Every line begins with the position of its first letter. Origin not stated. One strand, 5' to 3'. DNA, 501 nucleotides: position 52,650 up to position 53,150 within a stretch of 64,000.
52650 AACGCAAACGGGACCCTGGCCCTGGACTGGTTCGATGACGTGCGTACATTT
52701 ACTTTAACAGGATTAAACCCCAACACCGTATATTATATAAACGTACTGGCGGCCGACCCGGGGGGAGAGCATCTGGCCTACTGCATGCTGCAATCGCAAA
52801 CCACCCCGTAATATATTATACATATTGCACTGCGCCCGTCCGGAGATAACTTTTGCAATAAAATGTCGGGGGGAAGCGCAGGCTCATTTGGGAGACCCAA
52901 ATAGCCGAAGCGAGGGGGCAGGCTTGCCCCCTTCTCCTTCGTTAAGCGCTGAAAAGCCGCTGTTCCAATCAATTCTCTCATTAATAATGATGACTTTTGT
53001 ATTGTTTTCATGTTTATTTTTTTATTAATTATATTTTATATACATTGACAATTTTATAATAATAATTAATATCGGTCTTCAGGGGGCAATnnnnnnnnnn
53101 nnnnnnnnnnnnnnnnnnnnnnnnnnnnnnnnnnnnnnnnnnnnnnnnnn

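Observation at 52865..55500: Direct copies of a double-hairpin intergenic element bracket the nSMase-like gene (third copy at 18703-18780)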

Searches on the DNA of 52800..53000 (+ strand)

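Call 27: search_rna_families(source=window, start=52800, end=53000, threshold=evalue, max_evalue=10, show_alignments=3)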
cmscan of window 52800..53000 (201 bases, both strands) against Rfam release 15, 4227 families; matches with E-value up to 10: 3.
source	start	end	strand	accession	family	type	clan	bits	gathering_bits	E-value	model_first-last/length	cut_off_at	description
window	52913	52933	+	RF03493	mir-1281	Gene; miRNA;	-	15.8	70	3.3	1-54/54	no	mir-1281 microRNA precursor family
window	52904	52942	-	RF00802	mir-207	Gene; miRNA;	-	13.3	88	7.6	1-78/78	no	mir-207 microRNA precursor family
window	52900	52952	+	RF03801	mir-7143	Gene; miRNA;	-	12.2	90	8.8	1-61/61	no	mir-7143 microRNA precursor family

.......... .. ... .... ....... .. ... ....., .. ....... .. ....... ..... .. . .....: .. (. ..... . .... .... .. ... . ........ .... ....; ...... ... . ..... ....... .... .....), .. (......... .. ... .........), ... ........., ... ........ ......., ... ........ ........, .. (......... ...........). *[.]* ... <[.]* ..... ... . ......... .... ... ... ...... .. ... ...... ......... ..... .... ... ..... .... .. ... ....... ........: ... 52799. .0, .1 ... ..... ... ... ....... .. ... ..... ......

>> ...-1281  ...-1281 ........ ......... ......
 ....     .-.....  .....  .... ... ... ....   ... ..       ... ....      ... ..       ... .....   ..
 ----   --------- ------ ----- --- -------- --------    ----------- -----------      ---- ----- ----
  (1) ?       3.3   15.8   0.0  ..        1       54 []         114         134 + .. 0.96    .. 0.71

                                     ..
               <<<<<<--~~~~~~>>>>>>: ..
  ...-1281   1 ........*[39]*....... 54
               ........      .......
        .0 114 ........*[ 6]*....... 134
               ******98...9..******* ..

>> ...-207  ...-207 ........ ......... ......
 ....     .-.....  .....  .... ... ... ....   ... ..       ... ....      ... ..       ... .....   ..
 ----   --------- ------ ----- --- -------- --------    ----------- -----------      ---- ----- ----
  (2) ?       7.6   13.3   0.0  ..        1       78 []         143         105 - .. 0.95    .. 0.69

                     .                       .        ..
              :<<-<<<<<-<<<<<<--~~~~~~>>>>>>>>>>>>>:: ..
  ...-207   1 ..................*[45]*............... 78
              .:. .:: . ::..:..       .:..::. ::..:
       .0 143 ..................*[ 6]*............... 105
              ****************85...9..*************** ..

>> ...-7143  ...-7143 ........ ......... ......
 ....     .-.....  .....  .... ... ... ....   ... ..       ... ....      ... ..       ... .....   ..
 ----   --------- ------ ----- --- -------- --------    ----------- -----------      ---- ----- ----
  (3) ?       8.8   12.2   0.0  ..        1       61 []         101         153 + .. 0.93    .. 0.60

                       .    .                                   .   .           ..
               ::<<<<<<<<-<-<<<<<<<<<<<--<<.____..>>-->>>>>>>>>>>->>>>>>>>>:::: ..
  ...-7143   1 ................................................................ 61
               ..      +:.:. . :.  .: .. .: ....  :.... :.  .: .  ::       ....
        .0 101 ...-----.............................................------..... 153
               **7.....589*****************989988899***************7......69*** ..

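Call 37: build_rna_model(alignment_id=A3, structure=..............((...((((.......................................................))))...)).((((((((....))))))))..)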
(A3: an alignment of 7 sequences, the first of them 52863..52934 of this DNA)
Model R1 built from alignment A3 (7 sequences, 110 columns); structure: as given.
model positions 93; base pairs 14; branch points 1; effective number of sequences 2.56; information 0.614 bits per position. Calibrated on 0.2 Mb of random sequence (short: E-values are rough).
structure used (alignment columns):
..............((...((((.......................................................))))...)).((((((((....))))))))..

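Call 38: search_with_rna_model(model_id=R1, source=window, filters=off, max_evalue=10, show_alignments=6)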
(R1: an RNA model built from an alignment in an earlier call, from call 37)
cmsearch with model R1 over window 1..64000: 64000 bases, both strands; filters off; matches with E-value up to 10: 22.
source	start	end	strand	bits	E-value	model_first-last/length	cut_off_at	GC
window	52863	52934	+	75.1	3.2e-15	1-93/93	no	0.64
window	55420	55482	+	69.4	5.9e-14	1-93/93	no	0.7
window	18711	18774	+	43.1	4e-08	1-93/93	no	0.59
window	52913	52932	-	17.1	0.024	72-91/93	no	0.75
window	55461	55480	-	17.1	0.024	72-91/93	no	0.75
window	18753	18772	-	13.8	0.13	72-91/93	no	0.7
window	46738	46812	-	8.2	2.2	1-93/93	no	0.56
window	24882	24968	-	8.2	2.3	1-93/93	no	0.6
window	3324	3393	-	7.9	2.6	1-93/93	no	0.53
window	50567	50654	+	7.3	3.6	1-93/93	no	0.38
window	31733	31744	+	7.2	3.8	76-87/93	no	0.75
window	45347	45427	+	7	4.1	1-93/93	no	0.59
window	58698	58792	-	6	7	1-93/93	no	0.48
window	8825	8840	+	6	7.2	74-89/93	no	0.5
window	8825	8840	-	6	7.2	74-89/93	no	0.5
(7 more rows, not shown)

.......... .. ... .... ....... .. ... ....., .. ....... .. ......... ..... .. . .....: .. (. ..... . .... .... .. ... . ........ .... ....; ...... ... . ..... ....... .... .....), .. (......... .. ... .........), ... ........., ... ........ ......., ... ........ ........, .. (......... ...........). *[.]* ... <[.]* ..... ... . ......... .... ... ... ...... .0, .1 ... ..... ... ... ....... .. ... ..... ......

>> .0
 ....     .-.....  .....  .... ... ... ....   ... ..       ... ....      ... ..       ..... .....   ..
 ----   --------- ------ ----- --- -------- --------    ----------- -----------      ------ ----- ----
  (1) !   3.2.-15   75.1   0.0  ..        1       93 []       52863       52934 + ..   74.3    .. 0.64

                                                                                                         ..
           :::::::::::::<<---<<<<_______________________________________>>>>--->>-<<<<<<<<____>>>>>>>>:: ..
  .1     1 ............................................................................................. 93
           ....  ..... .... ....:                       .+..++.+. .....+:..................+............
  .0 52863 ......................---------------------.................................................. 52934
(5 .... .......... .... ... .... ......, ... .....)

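Call 39: search_with_rna_model(model_id=R1, sources=[L001, L002, L003, L004, L005, L007, L008], filters=off, max_evalue=10)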
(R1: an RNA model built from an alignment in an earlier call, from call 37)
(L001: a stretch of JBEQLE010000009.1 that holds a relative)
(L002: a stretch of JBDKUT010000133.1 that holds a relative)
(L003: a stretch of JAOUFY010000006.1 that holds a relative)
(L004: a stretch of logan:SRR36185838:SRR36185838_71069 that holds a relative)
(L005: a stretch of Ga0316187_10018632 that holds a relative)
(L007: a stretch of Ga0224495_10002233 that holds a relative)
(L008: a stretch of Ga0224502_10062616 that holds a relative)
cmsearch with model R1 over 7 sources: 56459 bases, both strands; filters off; matches with E-value up to 10: 32.
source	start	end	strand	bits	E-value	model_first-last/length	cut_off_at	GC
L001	1410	1501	+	89.6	1.6e-18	1-93/93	no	0.55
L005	1425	1516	+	82.8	5.3e-17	1-93/93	no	0.55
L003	1786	1894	+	74.5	3.7e-15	1-93/93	no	0.59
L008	336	435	-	72.6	9.8e-15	1-93/93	no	0.64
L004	2517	2579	+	69.4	5.2e-14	1-93/93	no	0.7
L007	4349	4405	+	63.7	9.6e-13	1-93/93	no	0.67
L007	1035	1175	+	36.9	8.5e-07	1-93/93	no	0.57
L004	1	31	+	24.5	0.00047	14-93/93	no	0.74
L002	7175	7218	+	22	0.0018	1-93/93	no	0.73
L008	285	357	+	19.8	0.0054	14-91/93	no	0.45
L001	3125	3220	-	19.7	0.0056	1-93/93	no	0.44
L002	7196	7265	-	17.8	0.015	1-93/93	no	0.66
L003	1873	1892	-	17.3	0.019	72-91/93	no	0.65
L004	10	29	-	17.1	0.021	72-91/93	no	0.75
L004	2558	2577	-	17.1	0.021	72-91/93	no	0.75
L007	4383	4468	-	15.8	0.041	1-93/93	no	0.37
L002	7262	7375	+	15.2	0.055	1-93/93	no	0.68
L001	1480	1499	-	13.8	0.11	72-91/93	no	0.7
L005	1496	1513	-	11.5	0.37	73-90/93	no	0.78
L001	7068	7148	-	11.1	0.45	1-93/93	no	0.38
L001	3129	3144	+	11.1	0.45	74-89/93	no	0.81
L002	7354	7424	-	9.6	1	1-93/93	no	0.61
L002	7421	7535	+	8.3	1.9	1-93/93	no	0.67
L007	4146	4228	-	8.2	2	1-93/93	no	0.66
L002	2301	2342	+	7.2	3.4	1-93/93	no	0.74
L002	3508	3585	+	6.6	4.5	1-93/93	no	0.71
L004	5795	5889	-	6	6.2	1-93/93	no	0.48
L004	9016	9096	+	5.9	6.6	1-93/93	no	0.36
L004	3910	3993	-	5.6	7.5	1-93/93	no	0.48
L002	687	757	-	5.5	8.1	1-93/93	no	0.69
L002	1577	1586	-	5.5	8.2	77-86/93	no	0.7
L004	5318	5370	-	5.2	9.4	16-68/93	no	0.47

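Call 52: search_with_rna_model(model_id=R1, sources=[L009, L010, L011, L012], filters=off, max_evalue=1, show_alignments=5)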
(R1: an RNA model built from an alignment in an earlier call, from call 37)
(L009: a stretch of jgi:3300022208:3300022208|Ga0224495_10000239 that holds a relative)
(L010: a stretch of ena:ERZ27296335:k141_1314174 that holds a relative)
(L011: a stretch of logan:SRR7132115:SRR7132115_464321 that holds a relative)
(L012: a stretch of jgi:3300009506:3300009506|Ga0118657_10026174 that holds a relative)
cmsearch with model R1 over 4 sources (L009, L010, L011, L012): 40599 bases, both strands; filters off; matches with E-value up to 1: 0.
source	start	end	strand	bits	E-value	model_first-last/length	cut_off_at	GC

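Call 54: search_with_rna_model(model_id=R1, sources=[window, L001, L003, L005, L007, L008], max_evalue=0.0001, make_alignment=true)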
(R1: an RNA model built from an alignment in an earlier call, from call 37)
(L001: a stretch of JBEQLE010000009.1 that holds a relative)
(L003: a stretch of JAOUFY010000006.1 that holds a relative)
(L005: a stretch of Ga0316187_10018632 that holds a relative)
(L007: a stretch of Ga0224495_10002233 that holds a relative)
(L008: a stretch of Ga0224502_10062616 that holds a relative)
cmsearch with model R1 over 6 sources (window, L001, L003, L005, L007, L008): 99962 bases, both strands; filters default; matches with E-value up to 0.0001: 9.
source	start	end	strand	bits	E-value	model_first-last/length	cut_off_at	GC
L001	1410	1501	+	89.7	2.9e-18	1-93/93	no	0.55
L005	1425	1516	+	82.9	9.3e-17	1-93/93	no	0.55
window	52863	52934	+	75.1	4.9e-15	1-93/93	no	0.64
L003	1786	1894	+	74.6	6.5e-15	1-93/93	no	0.59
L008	336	435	-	72.7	1.7e-14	1-93/93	no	0.64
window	55420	55482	+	69.4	9e-14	1-93/93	no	0.7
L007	4349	4405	+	63.7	1.7e-12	1-93/93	no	0.67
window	18711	18774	+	43.2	6.1e-08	1-93/93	no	0.59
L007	1035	1174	+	36.2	2.2e-06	1-93/93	no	0.57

Alignment A4: 9 matches aligned to the model, 174 columns, each read 5' to 3' on its own strand. Consensus structure (alignment columns), stored with it:
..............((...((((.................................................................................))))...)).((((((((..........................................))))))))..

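Call 70: search_with_rna_model(model_id=R1, sources=[L013, L014, L015, L016, L017], filters=off, max_evalue=1, show_alignments=6)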
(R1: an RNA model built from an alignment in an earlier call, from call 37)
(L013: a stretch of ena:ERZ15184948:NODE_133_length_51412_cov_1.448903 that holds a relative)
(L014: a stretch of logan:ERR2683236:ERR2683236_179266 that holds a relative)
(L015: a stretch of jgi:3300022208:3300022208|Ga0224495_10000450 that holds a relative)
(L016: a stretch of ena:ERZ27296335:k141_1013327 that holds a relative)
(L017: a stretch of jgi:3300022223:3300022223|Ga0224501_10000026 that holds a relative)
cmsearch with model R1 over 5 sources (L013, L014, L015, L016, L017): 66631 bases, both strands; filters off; matches with E-value up to 1: 7.
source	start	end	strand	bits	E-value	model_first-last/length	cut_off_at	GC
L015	1906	2017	+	45.7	1.1e-08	1-93/93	no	0.61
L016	2381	2492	+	45.7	1.1e-08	1-93/93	no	0.61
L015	6936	6999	+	35.6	1.9e-06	1-93/93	no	0.67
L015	3148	3206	+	34.2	4e-06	1-93/93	no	0.71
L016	3623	3681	+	34.2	4e-06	1-93/93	no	0.71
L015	1996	2016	-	14.4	0.099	71-91/93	no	0.67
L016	2471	2491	-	14.4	0.099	71-91/93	no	0.67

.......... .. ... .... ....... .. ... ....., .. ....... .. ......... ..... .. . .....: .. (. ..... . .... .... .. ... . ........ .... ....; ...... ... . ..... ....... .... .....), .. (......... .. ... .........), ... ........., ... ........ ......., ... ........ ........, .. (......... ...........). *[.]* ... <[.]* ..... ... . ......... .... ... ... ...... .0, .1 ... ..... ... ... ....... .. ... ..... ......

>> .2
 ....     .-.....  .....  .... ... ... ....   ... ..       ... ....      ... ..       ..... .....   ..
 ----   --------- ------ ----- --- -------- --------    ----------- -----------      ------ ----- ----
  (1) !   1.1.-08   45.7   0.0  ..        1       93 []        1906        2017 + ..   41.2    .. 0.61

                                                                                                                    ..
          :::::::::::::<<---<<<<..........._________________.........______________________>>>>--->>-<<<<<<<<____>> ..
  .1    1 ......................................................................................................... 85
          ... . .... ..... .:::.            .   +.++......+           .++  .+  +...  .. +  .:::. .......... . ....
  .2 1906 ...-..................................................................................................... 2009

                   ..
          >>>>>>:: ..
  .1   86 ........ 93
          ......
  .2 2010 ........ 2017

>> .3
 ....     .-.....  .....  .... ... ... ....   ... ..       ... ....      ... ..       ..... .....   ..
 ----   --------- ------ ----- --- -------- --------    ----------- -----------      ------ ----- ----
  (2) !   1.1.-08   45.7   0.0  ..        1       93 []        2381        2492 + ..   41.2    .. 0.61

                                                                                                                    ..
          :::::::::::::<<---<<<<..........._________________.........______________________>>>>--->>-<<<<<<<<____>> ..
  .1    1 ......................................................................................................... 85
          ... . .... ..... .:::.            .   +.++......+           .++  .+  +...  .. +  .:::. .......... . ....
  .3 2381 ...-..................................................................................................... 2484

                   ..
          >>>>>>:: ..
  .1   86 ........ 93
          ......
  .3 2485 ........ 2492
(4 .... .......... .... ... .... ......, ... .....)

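Call 77: search_with_rna_model(model_id=R1, sources=[window, L001, L003, L005, L007, L008, L015], max_evalue=0.001, make_alignment=true)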
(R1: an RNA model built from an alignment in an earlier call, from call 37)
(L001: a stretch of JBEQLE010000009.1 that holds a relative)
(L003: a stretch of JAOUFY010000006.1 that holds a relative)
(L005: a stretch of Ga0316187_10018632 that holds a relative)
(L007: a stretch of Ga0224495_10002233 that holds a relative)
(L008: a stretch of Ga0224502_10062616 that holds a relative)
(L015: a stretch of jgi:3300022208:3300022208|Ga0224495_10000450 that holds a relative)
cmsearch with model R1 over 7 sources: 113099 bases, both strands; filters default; matches with E-value up to 0.001: 12.
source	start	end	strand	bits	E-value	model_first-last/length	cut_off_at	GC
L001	1410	1501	+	89.7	3.2e-18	1-93/93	no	0.55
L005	1425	1516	+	82.9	1e-16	1-93/93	no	0.55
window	52863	52934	+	75.1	5.5e-15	1-93/93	no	0.64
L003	1786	1894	+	74.6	7.3e-15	1-93/93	no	0.59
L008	336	435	-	72.7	1.9e-14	1-93/93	no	0.64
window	55420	55482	+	69.4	1e-13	1-93/93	no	0.7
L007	4349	4405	+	63.7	1.9e-12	1-93/93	no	0.67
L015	1906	2017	+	45.7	1.9e-08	1-93/93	no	0.61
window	18711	18774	+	43.2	6.9e-08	1-93/93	no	0.59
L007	1035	1174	+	36.2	2.5e-06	1-93/93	no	0.57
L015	6936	6999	+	35.6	3.2e-06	1-93/93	no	0.67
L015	3148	3206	+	34.2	6.7e-06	1-93/93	no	0.71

Alignment A6: 12 matches aligned to the model, 197 columns, each read 5' to 3' on its own strand. Consensus structure (alignment columns), stored with it:
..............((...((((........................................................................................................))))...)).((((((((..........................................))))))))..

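Call 80: build_rna_model(alignment_id=A6)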
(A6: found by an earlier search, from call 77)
Model R2 built from alignment A6 (12 sequences, 197 columns); structure: stored with the alignment.
model positions 57; base pairs 14; branch points 1; effective number of sequences 4.58; information 0.977 bits per position. Calibrated on 0.2 Mb of random sequence (short: E-values are rough).
structure used (alignment columns):
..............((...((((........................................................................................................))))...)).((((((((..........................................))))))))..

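Call 81: search_with_rna_model(model_id=R2, source=window, filters=off, max_evalue=5, show_alignments=8)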
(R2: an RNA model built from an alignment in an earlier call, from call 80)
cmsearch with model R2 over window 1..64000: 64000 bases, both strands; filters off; matches with E-value up to 5: 10.
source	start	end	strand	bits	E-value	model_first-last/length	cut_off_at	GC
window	55420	55482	+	70.1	1.2e-13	1-57/57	no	0.7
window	52863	52934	+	67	5.7e-13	1-57/57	no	0.64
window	18711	18774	+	54.9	2.4e-10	1-57/57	no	0.59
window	52913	52932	-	18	0.024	36-55/57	no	0.75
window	55461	55480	-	18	0.024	36-55/57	no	0.75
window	18753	18772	-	13.9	0.19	36-55/57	no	0.7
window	8825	8840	+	8.6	2.7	38-53/57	no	0.5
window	8825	8840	-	8.6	2.7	38-53/57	no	0.5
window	31733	31744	+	8.2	3.3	40-51/57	no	0.75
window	12395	12467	-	7.6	4.4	1-57/57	no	0.62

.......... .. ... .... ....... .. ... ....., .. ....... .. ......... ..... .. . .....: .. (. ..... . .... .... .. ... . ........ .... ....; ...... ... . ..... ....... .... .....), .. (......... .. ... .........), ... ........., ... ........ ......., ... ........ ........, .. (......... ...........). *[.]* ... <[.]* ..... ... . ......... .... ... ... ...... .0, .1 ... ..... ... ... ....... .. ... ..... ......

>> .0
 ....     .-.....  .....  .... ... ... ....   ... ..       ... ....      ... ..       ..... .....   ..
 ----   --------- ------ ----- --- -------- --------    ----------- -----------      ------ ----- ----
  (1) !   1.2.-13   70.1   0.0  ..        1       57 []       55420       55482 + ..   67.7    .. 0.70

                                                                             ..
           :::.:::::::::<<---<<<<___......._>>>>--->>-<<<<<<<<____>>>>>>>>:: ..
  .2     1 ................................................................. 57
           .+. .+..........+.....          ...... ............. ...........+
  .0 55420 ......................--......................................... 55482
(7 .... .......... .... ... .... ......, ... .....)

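Call 82: search_with_rna_model(model_id=R2, sources=[L001, L003, L005, L007, L008, L015, L009, L012], filters=off, max_evalue=1)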
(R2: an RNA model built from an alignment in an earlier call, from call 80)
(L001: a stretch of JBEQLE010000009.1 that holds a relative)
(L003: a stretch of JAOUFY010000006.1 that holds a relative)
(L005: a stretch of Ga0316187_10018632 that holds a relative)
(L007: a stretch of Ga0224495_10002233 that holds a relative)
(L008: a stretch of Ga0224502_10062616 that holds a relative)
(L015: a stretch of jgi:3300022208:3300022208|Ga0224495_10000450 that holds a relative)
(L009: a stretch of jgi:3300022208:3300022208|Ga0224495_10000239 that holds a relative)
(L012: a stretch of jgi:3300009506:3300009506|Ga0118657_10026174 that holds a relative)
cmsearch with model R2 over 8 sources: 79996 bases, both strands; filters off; matches with E-value up to 1: 15.
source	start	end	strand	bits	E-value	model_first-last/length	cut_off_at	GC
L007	4349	4405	+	73.3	3e-14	1-57/57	no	0.67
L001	1410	1501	+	67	6.9e-13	1-57/57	no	0.55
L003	1786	1894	+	65.7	1.4e-12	1-57/57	no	0.59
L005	1425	1516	+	64.1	3e-12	1-57/57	no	0.55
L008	336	435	-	63.6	3.9e-12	1-57/57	no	0.64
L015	1906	2017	+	60.4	1.9e-11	1-57/57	no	0.61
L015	6936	6999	+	56.4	1.4e-10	1-57/57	no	0.67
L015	3148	3206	+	50.5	2.8e-09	1-57/57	no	0.71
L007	1035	1175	+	45.9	2.7e-08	1-57/57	no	0.57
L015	1996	2016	-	18.3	0.027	35-55/57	no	0.67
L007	4146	4231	-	18.1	0.029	1-57/57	no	0.64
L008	338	357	+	18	0.03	36-55/57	no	0.75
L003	1873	1892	-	17.9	0.033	36-55/57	no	0.65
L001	3129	3144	-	16.4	0.069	38-53/57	no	0.81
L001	1480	1499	-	13.9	0.24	36-55/57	no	0.7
